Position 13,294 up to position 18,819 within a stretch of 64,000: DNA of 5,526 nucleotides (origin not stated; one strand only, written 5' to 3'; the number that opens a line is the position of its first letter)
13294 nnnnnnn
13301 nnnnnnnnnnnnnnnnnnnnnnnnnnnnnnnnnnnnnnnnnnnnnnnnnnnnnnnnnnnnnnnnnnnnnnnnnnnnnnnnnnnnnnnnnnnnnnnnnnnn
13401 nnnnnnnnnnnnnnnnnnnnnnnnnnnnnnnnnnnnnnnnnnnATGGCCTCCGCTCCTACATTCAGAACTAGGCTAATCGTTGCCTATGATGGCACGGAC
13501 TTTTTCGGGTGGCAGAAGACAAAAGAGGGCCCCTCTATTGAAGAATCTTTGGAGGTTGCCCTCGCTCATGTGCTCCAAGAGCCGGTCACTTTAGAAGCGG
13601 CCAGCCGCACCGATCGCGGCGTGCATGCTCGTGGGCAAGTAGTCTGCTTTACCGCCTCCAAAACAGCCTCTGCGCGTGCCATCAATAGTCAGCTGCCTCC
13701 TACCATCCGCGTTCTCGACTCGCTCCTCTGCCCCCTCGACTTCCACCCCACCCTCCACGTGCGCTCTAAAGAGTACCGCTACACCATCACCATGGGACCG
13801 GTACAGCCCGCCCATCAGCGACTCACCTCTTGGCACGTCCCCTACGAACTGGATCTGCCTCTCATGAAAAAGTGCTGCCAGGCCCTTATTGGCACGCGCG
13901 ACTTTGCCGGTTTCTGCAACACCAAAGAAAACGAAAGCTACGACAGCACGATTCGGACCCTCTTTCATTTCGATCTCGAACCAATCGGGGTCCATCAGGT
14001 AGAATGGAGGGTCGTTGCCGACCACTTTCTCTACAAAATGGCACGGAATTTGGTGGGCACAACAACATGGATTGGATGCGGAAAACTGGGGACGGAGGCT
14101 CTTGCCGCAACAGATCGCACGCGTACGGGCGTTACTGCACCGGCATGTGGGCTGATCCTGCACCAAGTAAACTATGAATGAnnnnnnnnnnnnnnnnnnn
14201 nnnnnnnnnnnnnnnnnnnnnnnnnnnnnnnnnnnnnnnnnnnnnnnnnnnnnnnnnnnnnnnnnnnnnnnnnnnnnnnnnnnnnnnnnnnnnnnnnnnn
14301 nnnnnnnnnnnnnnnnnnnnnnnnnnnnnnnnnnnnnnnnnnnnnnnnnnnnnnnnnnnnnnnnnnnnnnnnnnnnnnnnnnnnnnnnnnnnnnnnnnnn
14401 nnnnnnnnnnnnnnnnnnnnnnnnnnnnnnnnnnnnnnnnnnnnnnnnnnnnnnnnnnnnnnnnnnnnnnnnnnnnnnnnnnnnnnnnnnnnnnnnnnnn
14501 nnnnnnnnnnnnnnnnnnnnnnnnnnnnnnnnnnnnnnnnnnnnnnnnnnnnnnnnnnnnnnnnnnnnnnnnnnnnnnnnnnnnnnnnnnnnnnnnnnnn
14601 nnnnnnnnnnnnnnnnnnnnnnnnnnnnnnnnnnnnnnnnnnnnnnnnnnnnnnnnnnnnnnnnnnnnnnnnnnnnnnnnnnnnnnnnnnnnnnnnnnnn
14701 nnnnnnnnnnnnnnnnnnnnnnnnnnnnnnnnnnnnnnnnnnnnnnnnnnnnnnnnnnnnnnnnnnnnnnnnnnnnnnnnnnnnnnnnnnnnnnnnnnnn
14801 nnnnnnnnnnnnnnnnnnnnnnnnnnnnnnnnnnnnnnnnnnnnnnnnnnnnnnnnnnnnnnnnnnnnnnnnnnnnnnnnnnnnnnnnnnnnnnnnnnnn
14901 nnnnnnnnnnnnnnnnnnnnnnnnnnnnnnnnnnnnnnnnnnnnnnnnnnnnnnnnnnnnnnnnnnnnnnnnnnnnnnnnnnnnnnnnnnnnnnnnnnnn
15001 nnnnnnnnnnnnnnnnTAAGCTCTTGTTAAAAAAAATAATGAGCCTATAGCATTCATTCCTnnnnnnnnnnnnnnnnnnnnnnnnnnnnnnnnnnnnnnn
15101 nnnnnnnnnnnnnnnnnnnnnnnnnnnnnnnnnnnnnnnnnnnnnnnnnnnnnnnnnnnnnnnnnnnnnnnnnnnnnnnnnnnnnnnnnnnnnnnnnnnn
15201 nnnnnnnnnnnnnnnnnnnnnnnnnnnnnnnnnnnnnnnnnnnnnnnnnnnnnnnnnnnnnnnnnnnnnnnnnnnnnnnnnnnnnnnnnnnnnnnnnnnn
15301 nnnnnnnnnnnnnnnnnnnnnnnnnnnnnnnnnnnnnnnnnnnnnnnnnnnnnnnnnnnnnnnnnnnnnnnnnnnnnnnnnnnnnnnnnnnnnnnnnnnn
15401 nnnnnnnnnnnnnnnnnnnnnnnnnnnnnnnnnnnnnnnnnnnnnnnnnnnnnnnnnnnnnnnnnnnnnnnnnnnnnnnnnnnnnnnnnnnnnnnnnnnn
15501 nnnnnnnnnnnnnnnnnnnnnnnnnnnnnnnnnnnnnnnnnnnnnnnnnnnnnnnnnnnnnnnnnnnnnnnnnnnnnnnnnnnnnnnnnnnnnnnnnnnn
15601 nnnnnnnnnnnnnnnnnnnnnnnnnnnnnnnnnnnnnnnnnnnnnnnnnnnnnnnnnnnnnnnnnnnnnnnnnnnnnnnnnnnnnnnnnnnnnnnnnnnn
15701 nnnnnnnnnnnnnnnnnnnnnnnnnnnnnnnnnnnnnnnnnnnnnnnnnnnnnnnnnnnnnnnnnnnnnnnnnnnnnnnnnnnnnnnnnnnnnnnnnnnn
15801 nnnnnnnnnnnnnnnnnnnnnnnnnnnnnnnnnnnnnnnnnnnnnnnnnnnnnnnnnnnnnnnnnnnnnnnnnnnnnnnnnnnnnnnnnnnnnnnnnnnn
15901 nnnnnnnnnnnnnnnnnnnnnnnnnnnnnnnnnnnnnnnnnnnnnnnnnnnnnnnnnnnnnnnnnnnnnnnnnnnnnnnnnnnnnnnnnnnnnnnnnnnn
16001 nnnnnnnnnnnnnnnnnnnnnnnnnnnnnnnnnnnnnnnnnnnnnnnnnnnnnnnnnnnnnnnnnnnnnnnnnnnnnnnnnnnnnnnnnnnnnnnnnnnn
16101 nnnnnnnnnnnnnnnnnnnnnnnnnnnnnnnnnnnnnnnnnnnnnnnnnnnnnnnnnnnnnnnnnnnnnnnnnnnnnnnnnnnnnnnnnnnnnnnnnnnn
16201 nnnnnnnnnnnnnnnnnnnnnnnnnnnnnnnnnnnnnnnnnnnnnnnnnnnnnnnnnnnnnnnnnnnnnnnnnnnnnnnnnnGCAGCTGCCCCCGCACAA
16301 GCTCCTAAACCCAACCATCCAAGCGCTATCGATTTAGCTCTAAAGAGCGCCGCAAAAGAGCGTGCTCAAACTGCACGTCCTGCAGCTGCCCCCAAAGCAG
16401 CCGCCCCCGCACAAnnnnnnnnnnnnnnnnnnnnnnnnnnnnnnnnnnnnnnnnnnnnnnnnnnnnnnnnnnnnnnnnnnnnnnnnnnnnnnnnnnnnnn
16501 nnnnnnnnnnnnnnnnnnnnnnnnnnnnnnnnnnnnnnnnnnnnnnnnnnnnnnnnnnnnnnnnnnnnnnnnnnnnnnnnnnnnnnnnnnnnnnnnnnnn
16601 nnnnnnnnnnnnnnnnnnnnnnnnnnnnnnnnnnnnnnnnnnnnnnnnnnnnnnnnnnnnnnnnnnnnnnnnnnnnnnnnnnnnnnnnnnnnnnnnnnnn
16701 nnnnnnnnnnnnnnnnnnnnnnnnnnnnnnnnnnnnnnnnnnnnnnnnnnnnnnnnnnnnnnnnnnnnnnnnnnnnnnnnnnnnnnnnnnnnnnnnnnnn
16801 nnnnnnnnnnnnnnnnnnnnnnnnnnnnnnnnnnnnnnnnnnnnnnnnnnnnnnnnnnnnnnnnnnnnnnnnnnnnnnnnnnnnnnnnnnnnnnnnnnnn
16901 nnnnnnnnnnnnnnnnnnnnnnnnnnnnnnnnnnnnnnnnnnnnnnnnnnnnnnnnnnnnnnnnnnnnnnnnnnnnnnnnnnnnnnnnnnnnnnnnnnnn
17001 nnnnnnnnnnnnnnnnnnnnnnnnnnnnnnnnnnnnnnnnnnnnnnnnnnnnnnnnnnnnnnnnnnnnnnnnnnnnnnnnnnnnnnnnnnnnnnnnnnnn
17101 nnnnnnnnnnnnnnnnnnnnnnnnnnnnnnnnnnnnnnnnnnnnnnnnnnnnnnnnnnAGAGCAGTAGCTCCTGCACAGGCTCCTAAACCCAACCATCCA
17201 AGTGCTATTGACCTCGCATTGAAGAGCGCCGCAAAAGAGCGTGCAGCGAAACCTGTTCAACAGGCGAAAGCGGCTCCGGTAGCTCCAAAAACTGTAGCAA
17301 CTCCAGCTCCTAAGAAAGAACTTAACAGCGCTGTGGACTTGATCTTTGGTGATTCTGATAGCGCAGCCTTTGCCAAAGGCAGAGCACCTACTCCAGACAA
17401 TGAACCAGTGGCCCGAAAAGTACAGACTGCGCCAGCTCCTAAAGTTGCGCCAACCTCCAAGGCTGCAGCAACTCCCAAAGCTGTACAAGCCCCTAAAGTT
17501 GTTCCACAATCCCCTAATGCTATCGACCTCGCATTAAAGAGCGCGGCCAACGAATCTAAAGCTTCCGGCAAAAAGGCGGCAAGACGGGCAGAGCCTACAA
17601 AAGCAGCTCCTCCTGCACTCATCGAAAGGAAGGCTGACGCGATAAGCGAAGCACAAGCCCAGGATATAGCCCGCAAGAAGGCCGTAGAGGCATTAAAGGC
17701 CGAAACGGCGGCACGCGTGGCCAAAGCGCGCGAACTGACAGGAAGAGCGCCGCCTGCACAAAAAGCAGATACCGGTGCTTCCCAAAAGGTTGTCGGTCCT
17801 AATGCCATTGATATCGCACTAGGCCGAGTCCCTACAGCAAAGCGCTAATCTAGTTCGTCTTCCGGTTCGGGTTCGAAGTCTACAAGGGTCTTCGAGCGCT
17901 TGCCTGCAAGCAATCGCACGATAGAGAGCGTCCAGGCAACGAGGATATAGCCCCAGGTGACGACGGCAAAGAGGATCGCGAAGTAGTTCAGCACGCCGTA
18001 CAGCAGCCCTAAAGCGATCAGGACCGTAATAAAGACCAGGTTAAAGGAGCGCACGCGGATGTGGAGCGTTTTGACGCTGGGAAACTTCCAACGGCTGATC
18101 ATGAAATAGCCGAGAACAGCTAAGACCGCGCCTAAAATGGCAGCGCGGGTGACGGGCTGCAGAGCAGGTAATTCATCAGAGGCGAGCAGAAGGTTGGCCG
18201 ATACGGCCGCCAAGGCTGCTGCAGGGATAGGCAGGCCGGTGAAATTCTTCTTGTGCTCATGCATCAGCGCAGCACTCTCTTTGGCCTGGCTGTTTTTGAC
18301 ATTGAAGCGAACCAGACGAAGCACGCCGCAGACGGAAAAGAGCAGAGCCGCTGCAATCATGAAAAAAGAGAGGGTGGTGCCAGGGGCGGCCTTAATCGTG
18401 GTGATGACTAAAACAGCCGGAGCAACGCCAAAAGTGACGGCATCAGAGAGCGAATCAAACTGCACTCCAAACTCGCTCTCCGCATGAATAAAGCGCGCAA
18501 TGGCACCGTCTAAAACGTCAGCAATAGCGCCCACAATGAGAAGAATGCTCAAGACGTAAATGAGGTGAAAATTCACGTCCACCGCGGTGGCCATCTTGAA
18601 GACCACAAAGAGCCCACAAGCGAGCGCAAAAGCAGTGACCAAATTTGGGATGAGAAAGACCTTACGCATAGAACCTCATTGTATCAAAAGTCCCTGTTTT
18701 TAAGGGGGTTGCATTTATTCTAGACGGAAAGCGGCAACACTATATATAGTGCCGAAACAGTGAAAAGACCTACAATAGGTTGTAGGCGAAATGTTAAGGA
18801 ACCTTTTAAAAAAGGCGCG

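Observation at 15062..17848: Secreted 928-aa Ala/Pro-rich protein carrying a near-perfect modular tandem-repeat array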

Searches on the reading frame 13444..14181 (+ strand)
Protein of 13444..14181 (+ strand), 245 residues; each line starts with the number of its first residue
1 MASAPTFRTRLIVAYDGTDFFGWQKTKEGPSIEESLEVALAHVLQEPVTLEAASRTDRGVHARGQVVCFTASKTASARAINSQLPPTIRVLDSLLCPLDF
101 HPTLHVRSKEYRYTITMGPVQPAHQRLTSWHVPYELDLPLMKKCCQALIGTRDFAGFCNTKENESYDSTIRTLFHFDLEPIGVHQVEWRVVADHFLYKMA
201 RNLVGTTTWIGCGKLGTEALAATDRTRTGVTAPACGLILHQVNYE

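Call 4: search_protein_families(library=pfam, proteins=[window:13444-14181:+], max_evalue=1)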
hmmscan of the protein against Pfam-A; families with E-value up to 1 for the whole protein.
window:13444-14181:+ (245 aa): 1 family
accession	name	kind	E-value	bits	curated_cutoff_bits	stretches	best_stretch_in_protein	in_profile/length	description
PF01416.25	PseudoU_synth_1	-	4.2e-28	98.4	23.3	2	145-245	2-108/108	tRNA pseudouridine synthase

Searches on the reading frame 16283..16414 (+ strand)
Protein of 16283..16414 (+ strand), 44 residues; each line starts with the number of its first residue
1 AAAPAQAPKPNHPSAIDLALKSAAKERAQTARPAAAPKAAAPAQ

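Call 57: search_solved_structures(query=A3, max_evalue=10, show_alignments=3)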
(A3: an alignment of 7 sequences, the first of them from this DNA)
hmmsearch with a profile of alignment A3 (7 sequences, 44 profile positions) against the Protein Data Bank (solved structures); distinct sequences matched with E-value up to 10: 1.
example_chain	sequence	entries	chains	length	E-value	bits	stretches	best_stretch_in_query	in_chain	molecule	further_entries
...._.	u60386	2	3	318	0.029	18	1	4-30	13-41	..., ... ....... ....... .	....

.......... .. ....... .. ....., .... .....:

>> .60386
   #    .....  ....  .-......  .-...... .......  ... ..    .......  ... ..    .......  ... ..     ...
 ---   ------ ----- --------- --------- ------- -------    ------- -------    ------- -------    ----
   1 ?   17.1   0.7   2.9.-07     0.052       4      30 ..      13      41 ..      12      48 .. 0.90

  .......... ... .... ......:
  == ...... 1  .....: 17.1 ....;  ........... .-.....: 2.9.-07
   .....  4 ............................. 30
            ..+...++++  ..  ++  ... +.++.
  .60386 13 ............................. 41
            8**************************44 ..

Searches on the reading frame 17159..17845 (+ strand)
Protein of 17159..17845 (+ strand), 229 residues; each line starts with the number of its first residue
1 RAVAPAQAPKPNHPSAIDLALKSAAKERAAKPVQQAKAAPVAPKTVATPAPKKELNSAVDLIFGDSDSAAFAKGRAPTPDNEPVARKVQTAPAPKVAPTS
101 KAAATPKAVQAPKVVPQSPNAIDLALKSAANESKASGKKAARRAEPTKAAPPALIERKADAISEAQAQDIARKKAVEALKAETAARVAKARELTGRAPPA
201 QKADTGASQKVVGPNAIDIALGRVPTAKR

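Call 31: find_homologous_proteins(query=window:17159-17845:+, max_evalue=10)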
Query window:17159-17845:+: 5301 candidates shared short words with the query, none scored E <= 10.

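Call 56: search_protein_families(library=pfam, proteins=[window:17267-17845:+], max_evalue=10)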
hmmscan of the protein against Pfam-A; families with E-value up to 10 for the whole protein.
window:17267-17845:+ (193 aa): 0 families

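Call 58: search_solved_structures(query=window:17267-17845:+, max_evalue=10)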
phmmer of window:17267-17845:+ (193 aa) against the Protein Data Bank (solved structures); distinct sequences matched with E-value up to 10: 0.
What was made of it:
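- On TolA: No PDB sequence hit (call 58).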

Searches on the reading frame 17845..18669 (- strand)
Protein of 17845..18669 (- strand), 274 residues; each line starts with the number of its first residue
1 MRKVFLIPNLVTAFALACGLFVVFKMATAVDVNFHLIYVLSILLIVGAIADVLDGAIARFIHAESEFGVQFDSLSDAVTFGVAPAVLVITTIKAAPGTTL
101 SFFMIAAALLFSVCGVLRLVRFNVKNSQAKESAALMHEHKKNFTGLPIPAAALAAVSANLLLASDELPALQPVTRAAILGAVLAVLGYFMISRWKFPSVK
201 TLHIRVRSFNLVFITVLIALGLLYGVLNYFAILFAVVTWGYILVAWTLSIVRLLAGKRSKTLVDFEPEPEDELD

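Call 4: search_protein_families(library=pfam, proteins=[window:17845-18669:-], max_evalue=1)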
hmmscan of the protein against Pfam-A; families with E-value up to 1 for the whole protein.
window:17845-18669:- (274 aa): 2 families
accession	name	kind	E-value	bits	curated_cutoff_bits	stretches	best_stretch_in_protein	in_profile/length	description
PF01066.26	CDP-OH_P_transf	-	2.1e-17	64.3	22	1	6-174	2-139/152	CDP-alcohol phosphatidyltransferase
PF02960.20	K1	-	0.087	13.4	27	1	69-129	26-89/120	K1 glycoprotein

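Call 38: find_encoding_contigs(protein=window:17845-18669:-, flank=10000, max_places=6)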
Protein window:17845-18669:- (274 aa): 4 contigs read that carry it; 4 places shown.
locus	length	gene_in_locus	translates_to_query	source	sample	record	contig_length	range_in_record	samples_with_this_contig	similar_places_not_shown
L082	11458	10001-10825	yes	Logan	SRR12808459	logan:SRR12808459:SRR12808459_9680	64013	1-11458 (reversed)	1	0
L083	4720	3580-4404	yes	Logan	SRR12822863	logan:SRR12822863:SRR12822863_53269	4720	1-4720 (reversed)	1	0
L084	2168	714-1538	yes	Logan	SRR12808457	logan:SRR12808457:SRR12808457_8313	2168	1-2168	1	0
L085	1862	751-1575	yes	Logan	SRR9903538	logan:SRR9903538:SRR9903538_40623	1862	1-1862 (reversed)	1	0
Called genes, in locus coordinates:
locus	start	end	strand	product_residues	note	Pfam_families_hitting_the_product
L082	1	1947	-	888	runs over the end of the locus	PF00675:Peptidase_M16 (weak), PF05193:Peptidase_M16_C, PF08367:M16C_assoc, PF05193:Peptidase_M16_C, PF22516:PreP_C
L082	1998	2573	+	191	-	PF03734:YkuD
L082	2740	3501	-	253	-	-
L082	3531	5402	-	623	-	-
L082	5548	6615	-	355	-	PF00268:Ribonuc_red_sm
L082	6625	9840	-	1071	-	PF03477:ATP-cone, PF00317:Ribonuc_red_lgN, PF02867:Ribonuc_red_lgC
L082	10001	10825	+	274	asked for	PF01066:CDP-OH_P_transf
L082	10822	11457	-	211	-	?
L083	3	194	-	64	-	?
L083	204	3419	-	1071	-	PF03477:ATP-cone, PF00317:Ribonuc_red_lgN, PF02867:Ribonuc_red_lgC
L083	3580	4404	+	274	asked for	PF01066:CDP-OH_P_transf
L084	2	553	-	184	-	?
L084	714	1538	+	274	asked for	PF01066:CDP-OH_P_transf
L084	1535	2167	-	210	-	?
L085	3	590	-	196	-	?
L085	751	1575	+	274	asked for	PF01066:CDP-OH_P_transf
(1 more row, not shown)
